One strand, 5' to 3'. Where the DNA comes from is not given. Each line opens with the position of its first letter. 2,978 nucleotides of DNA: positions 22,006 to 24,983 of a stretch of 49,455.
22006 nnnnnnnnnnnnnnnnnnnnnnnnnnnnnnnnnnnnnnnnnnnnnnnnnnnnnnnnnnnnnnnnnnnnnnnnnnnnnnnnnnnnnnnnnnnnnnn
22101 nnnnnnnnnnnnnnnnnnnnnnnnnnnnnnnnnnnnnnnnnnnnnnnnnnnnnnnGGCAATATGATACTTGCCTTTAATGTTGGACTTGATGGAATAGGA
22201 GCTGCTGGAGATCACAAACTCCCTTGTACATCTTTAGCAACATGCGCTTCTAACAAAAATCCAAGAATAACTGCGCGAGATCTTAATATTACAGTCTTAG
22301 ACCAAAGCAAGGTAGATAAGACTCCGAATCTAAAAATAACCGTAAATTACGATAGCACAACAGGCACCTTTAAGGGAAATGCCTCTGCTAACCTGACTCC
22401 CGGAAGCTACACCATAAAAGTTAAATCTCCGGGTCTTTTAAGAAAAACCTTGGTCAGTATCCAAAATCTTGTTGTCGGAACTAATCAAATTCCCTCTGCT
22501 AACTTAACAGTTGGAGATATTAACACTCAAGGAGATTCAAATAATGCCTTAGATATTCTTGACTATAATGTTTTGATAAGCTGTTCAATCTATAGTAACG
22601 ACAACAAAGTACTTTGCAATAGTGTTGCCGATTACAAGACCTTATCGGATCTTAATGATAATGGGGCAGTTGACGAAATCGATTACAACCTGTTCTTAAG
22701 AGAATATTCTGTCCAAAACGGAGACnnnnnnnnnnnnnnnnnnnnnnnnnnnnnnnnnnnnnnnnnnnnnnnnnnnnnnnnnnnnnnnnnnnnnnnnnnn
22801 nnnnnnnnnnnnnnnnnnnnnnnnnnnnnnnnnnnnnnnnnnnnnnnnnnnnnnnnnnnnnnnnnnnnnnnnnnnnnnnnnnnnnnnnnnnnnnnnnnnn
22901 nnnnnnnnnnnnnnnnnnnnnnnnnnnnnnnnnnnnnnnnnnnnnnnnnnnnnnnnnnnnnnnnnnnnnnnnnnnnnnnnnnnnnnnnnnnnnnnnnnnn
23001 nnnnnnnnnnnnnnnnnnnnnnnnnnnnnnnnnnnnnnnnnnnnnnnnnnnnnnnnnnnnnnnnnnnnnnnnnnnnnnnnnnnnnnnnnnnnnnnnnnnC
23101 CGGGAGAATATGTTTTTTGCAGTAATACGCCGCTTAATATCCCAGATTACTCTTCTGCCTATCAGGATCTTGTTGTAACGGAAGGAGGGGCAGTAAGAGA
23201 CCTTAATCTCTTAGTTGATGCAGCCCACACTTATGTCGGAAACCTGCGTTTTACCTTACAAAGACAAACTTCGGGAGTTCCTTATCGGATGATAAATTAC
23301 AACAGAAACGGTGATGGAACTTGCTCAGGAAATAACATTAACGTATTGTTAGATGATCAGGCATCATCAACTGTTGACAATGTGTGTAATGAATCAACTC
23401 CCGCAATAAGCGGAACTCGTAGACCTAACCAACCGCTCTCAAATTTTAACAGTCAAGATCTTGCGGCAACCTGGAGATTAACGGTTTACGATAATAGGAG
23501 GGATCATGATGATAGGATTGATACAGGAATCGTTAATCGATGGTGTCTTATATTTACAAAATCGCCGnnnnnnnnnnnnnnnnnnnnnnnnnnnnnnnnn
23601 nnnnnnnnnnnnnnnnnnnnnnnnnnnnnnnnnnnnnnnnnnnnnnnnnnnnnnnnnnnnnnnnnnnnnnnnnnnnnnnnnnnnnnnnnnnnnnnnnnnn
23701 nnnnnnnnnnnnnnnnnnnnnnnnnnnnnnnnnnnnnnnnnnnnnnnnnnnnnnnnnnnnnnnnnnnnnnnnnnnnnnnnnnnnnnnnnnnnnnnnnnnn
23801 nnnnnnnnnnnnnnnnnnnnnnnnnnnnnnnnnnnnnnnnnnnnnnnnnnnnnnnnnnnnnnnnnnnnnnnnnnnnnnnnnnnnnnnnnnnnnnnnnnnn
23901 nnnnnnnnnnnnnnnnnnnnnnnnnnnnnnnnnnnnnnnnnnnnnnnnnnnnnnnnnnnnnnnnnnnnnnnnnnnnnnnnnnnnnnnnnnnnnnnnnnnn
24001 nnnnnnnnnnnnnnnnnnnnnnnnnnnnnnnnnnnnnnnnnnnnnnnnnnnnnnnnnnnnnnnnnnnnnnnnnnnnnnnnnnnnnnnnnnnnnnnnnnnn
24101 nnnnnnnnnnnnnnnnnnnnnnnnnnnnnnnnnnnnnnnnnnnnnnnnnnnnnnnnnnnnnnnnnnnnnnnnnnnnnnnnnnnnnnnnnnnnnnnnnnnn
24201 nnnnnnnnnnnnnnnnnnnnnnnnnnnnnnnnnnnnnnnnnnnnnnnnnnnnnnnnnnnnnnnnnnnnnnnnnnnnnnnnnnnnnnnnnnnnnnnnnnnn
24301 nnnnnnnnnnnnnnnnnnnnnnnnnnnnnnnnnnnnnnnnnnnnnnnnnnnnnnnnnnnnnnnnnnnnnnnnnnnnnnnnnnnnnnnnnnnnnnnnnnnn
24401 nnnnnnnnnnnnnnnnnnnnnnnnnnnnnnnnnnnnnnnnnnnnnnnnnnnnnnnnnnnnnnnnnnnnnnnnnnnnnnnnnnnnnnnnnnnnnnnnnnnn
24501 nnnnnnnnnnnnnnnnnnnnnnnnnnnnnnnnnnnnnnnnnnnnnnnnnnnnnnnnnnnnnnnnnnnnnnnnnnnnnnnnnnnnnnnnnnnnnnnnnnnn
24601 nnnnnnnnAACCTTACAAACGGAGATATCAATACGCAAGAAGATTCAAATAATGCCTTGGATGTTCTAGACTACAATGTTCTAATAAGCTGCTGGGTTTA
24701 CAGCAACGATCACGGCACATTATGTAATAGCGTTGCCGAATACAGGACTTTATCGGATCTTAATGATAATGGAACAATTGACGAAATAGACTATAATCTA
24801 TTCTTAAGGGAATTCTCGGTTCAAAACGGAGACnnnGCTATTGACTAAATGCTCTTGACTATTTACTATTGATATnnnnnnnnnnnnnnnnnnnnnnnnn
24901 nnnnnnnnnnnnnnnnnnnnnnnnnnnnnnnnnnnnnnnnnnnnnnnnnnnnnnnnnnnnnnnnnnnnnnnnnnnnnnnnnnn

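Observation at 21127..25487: Compact cohesin-dockerin locus without any glycoside hydrolase: two dockerin-tailed modular proteins followed by a membrane-anchored cohesin-like protein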

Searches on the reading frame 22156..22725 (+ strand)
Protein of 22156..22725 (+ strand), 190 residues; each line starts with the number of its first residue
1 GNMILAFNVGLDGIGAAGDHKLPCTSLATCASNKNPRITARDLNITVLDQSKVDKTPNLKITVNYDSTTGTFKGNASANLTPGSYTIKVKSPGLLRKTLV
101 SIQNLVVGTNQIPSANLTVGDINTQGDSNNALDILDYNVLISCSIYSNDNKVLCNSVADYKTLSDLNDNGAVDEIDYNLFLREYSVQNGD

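Call 5: search_protein_families(library=pfam, proteins=[window:22156-22725:+], max_evalue=10)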
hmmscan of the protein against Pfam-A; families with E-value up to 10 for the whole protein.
seq(190 aa): 4 families
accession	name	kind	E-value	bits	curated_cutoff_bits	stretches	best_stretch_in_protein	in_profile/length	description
PF12985.13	DUF3869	-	0.0023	18.5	24.5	1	60-116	24-82/85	Domain of unknown function (DUF3869)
PF13620.12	CarboxypepD_reg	-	0.0037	18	32.3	1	46-103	5-68/82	Carboxypeptidase regulatory-like domain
PF21138.3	SMUBP-2_HCS1_1B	-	0.038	14.2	27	1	87-133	43-88/129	Helicase SMUBP-2/HCS1, 1B domain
PF18957.6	RibLong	-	0.097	13.9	27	1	58-90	43-75/93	Long Rib domain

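Call 6: search_solved_structures(query=window:22156-22725:+, max_evalue=10, show_alignments=3)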
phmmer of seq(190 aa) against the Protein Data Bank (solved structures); distinct sequences matched with E-value up to 10: 1.
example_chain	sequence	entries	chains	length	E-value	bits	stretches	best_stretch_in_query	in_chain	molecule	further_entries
9k1u_D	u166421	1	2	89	1.3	12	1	68-104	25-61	Serine/threonine protein kinase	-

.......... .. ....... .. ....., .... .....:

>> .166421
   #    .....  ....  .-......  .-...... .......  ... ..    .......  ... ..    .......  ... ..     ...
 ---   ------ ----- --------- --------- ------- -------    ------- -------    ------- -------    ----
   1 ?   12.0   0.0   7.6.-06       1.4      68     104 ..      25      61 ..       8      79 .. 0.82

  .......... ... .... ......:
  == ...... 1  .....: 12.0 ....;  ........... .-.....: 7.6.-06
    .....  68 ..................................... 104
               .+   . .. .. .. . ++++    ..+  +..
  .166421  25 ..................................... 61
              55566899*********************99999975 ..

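Call 13: find_homologous_proteins(query=window:22156-22725:+, max_evalue=0.001)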
Query seq(190 aa) (190 aa): 21 proteins with E <= 0.001 among 80 candidates.
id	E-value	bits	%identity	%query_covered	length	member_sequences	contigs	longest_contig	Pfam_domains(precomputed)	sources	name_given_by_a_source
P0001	3.5e-40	156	50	100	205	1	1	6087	PF00404.25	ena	-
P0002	4.3e-38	149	50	95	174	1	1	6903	PF00404.25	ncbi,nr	ncbi:MAG: hypothetical protein A3F30_04015 [Candidatus Levybacteria bacterium RIFCSPHIGHO2_12_FULL_3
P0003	2.2e-36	143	45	100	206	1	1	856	-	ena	-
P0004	4.3e-34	136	46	98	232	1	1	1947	-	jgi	jgi:hypothetical protein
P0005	1.4e-33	134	45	100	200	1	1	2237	-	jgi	jgi:hypothetical protein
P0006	5.3e-32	129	46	95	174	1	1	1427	-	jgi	jgi:hypothetical protein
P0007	2.4e-30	124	44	100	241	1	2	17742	-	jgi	jgi:hypothetical protein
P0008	9.7e-29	118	44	100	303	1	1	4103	-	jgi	jgi:hypothetical protein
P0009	1.8e-28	118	49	67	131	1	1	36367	-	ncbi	ncbi:MAG: hypothetical protein V1697_03065, partial [Candidatus Levyibacteriota bacterium]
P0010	4.4e-25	107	42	95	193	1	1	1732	-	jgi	jgi:hypothetical protein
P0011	7.7e-25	106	41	98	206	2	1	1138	-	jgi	-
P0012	1.2e-24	105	39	100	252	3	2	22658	-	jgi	jgi:hypothetical protein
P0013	6.2e-24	103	40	100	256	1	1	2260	-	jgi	jgi:hypothetical protein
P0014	2.0e-22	98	41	96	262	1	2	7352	-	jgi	jgi:hypothetical protein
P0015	2.2e-21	95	38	100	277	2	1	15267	-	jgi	jgi:hypothetical protein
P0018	5.3e-16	77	37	98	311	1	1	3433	PF00404.25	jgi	jgi:hypothetical protein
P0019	1.1e-15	76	36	96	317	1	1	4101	PF00404.25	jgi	jgi:Dockerin type I domain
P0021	5.4e-11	61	35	94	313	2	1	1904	PF00127.27,PF00404.25,PF13473.13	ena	-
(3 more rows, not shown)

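Call 17: search_protein_families(library=pfam, alignment_id=A1, max_evalue=0.01)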
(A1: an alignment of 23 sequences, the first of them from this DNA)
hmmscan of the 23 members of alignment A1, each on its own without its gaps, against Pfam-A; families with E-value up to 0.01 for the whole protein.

A. member 1, seq(190 aa): 2 families
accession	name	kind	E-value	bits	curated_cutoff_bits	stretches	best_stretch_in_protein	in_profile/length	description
PF12985.13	DUF3869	-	0.0023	18.5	24.5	1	60-116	24-82/85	Domain of unknown function (DUF3869)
PF13620.12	CarboxypepD_reg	-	0.0037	18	32.3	1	46-103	5-68/82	Carboxypeptidase regulatory-like domain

B. families by the number of members that match (of 23 scanned): 7 families
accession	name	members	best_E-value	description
PF00404.24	Dockerin_1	7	2.2e-08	Dockerin type I domain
PF12985.13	DUF3869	2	6.6e-05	Domain of unknown function (DUF3869)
PF00127.26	Copper-bind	1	8.7e-13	Copper binding proteins, plastocyanin/azurin family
PF13473.12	Cupredoxin_1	1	8.2e-09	Cupredoxin-like domain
PF13620.12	CarboxypepD_reg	1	0.0037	Carboxypeptidase regulatory-like domain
PF03107.22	C1_2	1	0.0062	C1 domain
PF01835.25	MG2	1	0.0096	MG2 domain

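Call 18: search_solved_structures(query=A1, max_evalue=1, show_alignments=3)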
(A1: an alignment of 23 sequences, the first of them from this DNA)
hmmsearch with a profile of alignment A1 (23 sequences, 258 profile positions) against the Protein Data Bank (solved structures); distinct sequences matched with E-value up to 1: 14.
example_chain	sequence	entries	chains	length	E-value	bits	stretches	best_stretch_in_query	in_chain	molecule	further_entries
2b59_B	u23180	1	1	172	6.4e-08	35.7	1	152-244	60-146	Cellulosomal scaffolding protein A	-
3kcp_A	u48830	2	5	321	2e-07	34.1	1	152-244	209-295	Cellulosomal-scaffolding protein A | Cellulosome anchoring protein cohesin region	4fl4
4wi0_B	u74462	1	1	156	2e-07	34.1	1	146-244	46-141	Cellulosomal scaffoldin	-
4u3s_B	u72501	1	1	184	1.1e-06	31.6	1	147-244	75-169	Cellulosomal scaffoldin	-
5g5d_B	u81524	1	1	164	1.6e-06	31.1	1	152-244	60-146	CELLULOSOMAL-SCAFFOLDING PROTEIN A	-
2vtu_J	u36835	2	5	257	0.023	17.5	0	132-175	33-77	MS2 COAT PROTEIN | COAT PROTEIN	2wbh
5k39_B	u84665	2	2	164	0.033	17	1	155-252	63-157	Dockerin module from a protein of unknown function | Ig domain protein group 2 domain protein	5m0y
2yik_A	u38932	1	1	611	0.045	16.5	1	183-247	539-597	ENDOGLUCANASE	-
6t58_A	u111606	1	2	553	0.051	16.4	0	193-212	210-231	Cellular tumor antigen p53,Protein S100-A4,Protein S100-A4,Annexin A2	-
8x39_A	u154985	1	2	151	0.27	14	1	191-245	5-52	Serine protease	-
8x3a_A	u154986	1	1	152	0.28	13.9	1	191-245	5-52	Serine protease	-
5nrm_B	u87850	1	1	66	0.59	12.9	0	188-208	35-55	DocCel5: Type I dockerin repeat domain from A. cellulolyticus family 5 endoglucanase WP_01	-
4fl4_A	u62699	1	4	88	0.61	12.8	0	229-250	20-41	Glycoside hydrolase family 9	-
2y3n_B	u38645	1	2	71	0.83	12.4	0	191-244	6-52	CELLULOSOMAL FAMILY-48 PROCESSIVE GLYCOSIDE HYDROLASE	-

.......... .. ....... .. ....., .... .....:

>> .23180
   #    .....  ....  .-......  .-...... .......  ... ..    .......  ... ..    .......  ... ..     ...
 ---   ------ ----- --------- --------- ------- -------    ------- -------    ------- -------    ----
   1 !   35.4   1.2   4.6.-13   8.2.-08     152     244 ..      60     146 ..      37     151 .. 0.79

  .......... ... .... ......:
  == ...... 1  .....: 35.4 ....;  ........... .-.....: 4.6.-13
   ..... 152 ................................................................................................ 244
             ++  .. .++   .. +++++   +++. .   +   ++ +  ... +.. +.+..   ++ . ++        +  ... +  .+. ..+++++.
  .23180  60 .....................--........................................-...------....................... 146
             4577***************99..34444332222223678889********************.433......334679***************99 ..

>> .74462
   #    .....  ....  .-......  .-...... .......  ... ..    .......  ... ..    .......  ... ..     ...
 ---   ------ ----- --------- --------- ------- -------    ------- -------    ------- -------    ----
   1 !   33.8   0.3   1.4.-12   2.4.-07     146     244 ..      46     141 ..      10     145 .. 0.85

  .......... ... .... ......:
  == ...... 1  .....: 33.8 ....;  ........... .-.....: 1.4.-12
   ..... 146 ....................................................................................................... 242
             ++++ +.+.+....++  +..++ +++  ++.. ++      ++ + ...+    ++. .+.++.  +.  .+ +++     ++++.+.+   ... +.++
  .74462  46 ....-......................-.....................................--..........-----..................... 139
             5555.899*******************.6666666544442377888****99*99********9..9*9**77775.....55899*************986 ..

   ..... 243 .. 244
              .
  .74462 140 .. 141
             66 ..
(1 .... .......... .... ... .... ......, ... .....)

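Call 23: find_related_loci(query=A1, collection=metagenome_contigs, flank=10000)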
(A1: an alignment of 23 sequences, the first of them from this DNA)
Query A1 (190 aa) in metagenome_contigs; peptide patterns used: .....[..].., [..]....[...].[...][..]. (x = any residue, [..] = any of these).
389 stretches matched a pattern; 255 encode a relative of the query (tblastn E <= 1e-3); the best 80 are kept; 76 distinct loci.
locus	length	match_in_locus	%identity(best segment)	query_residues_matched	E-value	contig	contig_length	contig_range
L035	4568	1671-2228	75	1-190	4e-94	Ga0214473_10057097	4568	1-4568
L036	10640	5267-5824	77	1-190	8e-92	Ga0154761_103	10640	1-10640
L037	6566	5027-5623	50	2-190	4e-55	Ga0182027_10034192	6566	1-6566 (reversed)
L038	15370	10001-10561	50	1-190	6e-48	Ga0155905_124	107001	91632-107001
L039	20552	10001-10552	50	1-190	5e-47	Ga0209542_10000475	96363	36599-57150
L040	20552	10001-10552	47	1-190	3e-46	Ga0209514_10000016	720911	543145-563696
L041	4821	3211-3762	47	1-190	3e-46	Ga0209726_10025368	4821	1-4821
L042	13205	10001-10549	49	1-190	3e-46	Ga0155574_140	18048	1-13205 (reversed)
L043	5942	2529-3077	49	1-190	3e-46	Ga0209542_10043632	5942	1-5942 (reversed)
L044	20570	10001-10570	47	1-190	5e-45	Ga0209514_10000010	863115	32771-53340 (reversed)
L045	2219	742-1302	46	4-190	1e-44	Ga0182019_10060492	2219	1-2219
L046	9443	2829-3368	47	4-190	5e-42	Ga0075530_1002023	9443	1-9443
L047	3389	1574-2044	49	31-190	4e-41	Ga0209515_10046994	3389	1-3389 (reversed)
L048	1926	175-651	48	29-190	2e-41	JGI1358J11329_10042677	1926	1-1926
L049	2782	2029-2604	44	1-190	1e-39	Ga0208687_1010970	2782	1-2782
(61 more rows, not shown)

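Call 65: search_protein_representatives(alignment_id=A1)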
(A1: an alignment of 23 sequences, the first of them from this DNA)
Query: 23 sequences, 258 profile positions. Proteins with E-value up to 0.001 (for the whole library): 3345; up to 1e-10: 2048; up to 1e-30: 1172. The best 150 are listed.
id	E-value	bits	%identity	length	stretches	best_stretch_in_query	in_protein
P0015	2.2e-88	312.6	-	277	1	21-258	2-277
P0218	1.1e-84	300.5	-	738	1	19-258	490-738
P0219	1.5e-84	300.0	-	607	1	53-258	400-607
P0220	4.6e-84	298.4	-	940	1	44-258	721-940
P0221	1.0e-83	297.3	-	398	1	9-258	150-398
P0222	3.3e-83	295.6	-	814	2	18-258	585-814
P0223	8.0e-82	291.0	-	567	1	40-258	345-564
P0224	9.1e-82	290.9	-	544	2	63-258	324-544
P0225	4.5e-81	288.6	-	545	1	11-258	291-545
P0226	7.3e-81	287.9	-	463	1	61-258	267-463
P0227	1.4e-80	287.0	-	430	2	44-258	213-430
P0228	4.6e-80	285.3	-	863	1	4-258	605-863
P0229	8.9e-80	284.4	-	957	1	26-258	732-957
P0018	1.4e-79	283.7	-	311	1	18-258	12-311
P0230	5.1e-79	281.9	-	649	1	58-256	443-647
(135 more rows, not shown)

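Call 66: predict_structure(alignment_id=A6)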
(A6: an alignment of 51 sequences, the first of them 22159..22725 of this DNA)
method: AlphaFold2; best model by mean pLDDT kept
length: 189 residues; sequences in the alignment: 51
mean_pLDDT: 88.8   pTM: 0.84
mean pLDDT of the five models: 88.8, 88.7, 82.6, 75.5, 73.3
residues with pLDDT >= 90: 140; 70-90: 28; 50-70: 17; < 50: 4
segments of 3 or more residues with pLDDT < 50: 20-22
pLDDT, mean of each block of 10 residues (from residue 1): 95 75 53 92 94 83 95 96 95 90 96 93 77 95 96 96 95 92 77
secondary structure, 60 per line:
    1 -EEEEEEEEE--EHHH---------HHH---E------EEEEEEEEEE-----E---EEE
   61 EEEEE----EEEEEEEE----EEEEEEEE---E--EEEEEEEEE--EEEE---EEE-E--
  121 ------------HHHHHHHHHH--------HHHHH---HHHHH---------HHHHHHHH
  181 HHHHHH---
elements in order: E2-10 E39-48 E58-65 E70-77 E82-89 E96-104 E107-110 E114-116 H133-142 H151-155 H159-163 H173-186

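Call 69: fold_search(model_id=the predicted structure, library=pdb)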
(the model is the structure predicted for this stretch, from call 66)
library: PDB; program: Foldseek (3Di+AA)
matches with E <= 10: 1882; with E <= 0.001: 4
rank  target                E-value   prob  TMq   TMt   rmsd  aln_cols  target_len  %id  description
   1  5g5d_B                3.1e-06  1.00  0.53  0.62   6.1       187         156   16  Crystal Structure of the CohScaC2-XDocCipA type II complex from Clostridium thermocellum (released 2017-04-05)
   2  4u3s_B                6.4e-06  1.00  0.52  0.62   6.6       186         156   16  Crystal structure of Coh3ScaB-XDoc_M1ScaA complex: A N-terminal interface mutant of type II Cohesin-X-Dockerin complex (released 2015-07-29)
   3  2b59_B                6.4e-06  1.00  0.50  0.59   6.7       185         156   16  The type II cohesin dockerin complex (released 2005-10-11)
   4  4fl4_I                3.1e-05  1.00  0.52  0.34   6.1       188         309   16  Scaffoldin conformation and dynamics revealed by a ternary complex from the Clostridium thermocellum cellulosome (released 2012-06-27)
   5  4ecn                  5.3e-03  0.98  0.33  0.09   7.9       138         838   15  Crystal structure of a leucine-rich repeat protein (BT_0210) from Bacteroides thetaiotaomicron VPI-5482 at 2.80 A resolu (released 2012-05-23)
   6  3pl6_C                7.6e-03  0.30  0.18  0.18  13.5       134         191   10  Structure of Autoimmune TCR Hy.1B11 in complex with HLA-DQ1 and MBP 85-99 (released 2010-12-22)
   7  4xce_C                1.0e-02  0.44  0.21  0.19  13.4       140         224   11  Crystal structure of human 4E10 Fab crystalized in the presence of Phosphatidylcholine (06:0 PC); C2 space group (released 2016-02-03)
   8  6ws6_A                1.1e-02  0.38  0.21  0.18  12.9       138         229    9  Structural and functional analysis of a potent sarbecovirus neutralizing antibody (released 2020-05-27)
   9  5t3x_D                1.1e-02  0.35  0.21  0.18  17.0       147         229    9  3.9 Angstrom Crystal Structure of a Fully and Natively Glycosylated BG505 SOSIP.664 HIV-1 Env Trimer in Complex with t (released 2016-10-05)
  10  4hkb_J                1.3e-02  0.38  0.21  0.19  14.2       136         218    9  CH67 Fab (unbound) from the CH65-67 Lineage (released 2012-11-21)
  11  6oe6_A                1.4e-02  0.93  0.24  0.33   5.1        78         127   15  Structure of a Uncharacterized protein from Leptospira interrogans serogroup Icterohaemorrhagiae serovar Copenhageni ( (released 2019-04-17)
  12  7upk_C                1.4e-02  0.35  0.21  0.28  12.8       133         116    8  Prefusion-stabilized Nipah virus fusion protein complexed with Fab 1A9 (released 2023-03-29)
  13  8enh_D                1.5e-02  0.25  0.19  0.18  15.0       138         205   10  Cross-reactive 3180 TCR recognition of HLA-B*35:01-NP7 epitope from 2002 H3N2 influenza strain (released 2024-03-27)
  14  8wul_E                1.5e-02  0.23  0.17  0.18  13.5       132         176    8  Crystal structure of affinity enhanced TCR in complex with HLA-A*11:01 bound to KRAS-G12V peptide (VVGAVGVGK) (released 2024-05-01)
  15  7m30_F                1.6e-02  0.38  0.21  0.28  13.2       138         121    7  Cryo-EM structure of the HCMV pentamer bound by antibodies 1-103, 1-32 and 2-25 (released 2021-08-11)
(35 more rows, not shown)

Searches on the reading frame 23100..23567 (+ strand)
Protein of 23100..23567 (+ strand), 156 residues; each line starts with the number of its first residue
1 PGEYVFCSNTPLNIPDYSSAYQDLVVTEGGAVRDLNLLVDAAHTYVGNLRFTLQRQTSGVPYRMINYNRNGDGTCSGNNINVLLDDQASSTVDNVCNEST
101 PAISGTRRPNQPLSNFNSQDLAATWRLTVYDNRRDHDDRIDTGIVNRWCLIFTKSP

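Call 47: search_protein_families(library=pfam, proteins=[window:23100-23567:+], max_evalue=10)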
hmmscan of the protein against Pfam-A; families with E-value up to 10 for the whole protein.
seq(156 aa): 2 families
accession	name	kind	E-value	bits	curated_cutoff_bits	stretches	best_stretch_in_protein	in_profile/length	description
PF01483.27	P_proprotein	-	0.031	14.8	21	1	97-152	51-86/86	Proprotein convertase P-domain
PF14652.11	DUF4457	-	0.032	13.9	26.7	1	48-97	83-133/323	Domain of unknown function (DUF4457)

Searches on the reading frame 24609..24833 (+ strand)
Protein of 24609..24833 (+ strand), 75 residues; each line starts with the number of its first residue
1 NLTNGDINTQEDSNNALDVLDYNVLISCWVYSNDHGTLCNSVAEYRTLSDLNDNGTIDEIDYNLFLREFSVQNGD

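Call 5: search_protein_families(library=pfam, proteins=[window:24609-24833:+], max_evalue=10)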
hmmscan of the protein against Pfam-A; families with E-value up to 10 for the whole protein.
seq(75 aa): 1 family
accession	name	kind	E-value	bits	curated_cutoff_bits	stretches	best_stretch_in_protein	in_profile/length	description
PF00404.24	Dockerin_1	-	0.081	13.6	22.9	1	13-64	6-51/57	Dockerin type I domain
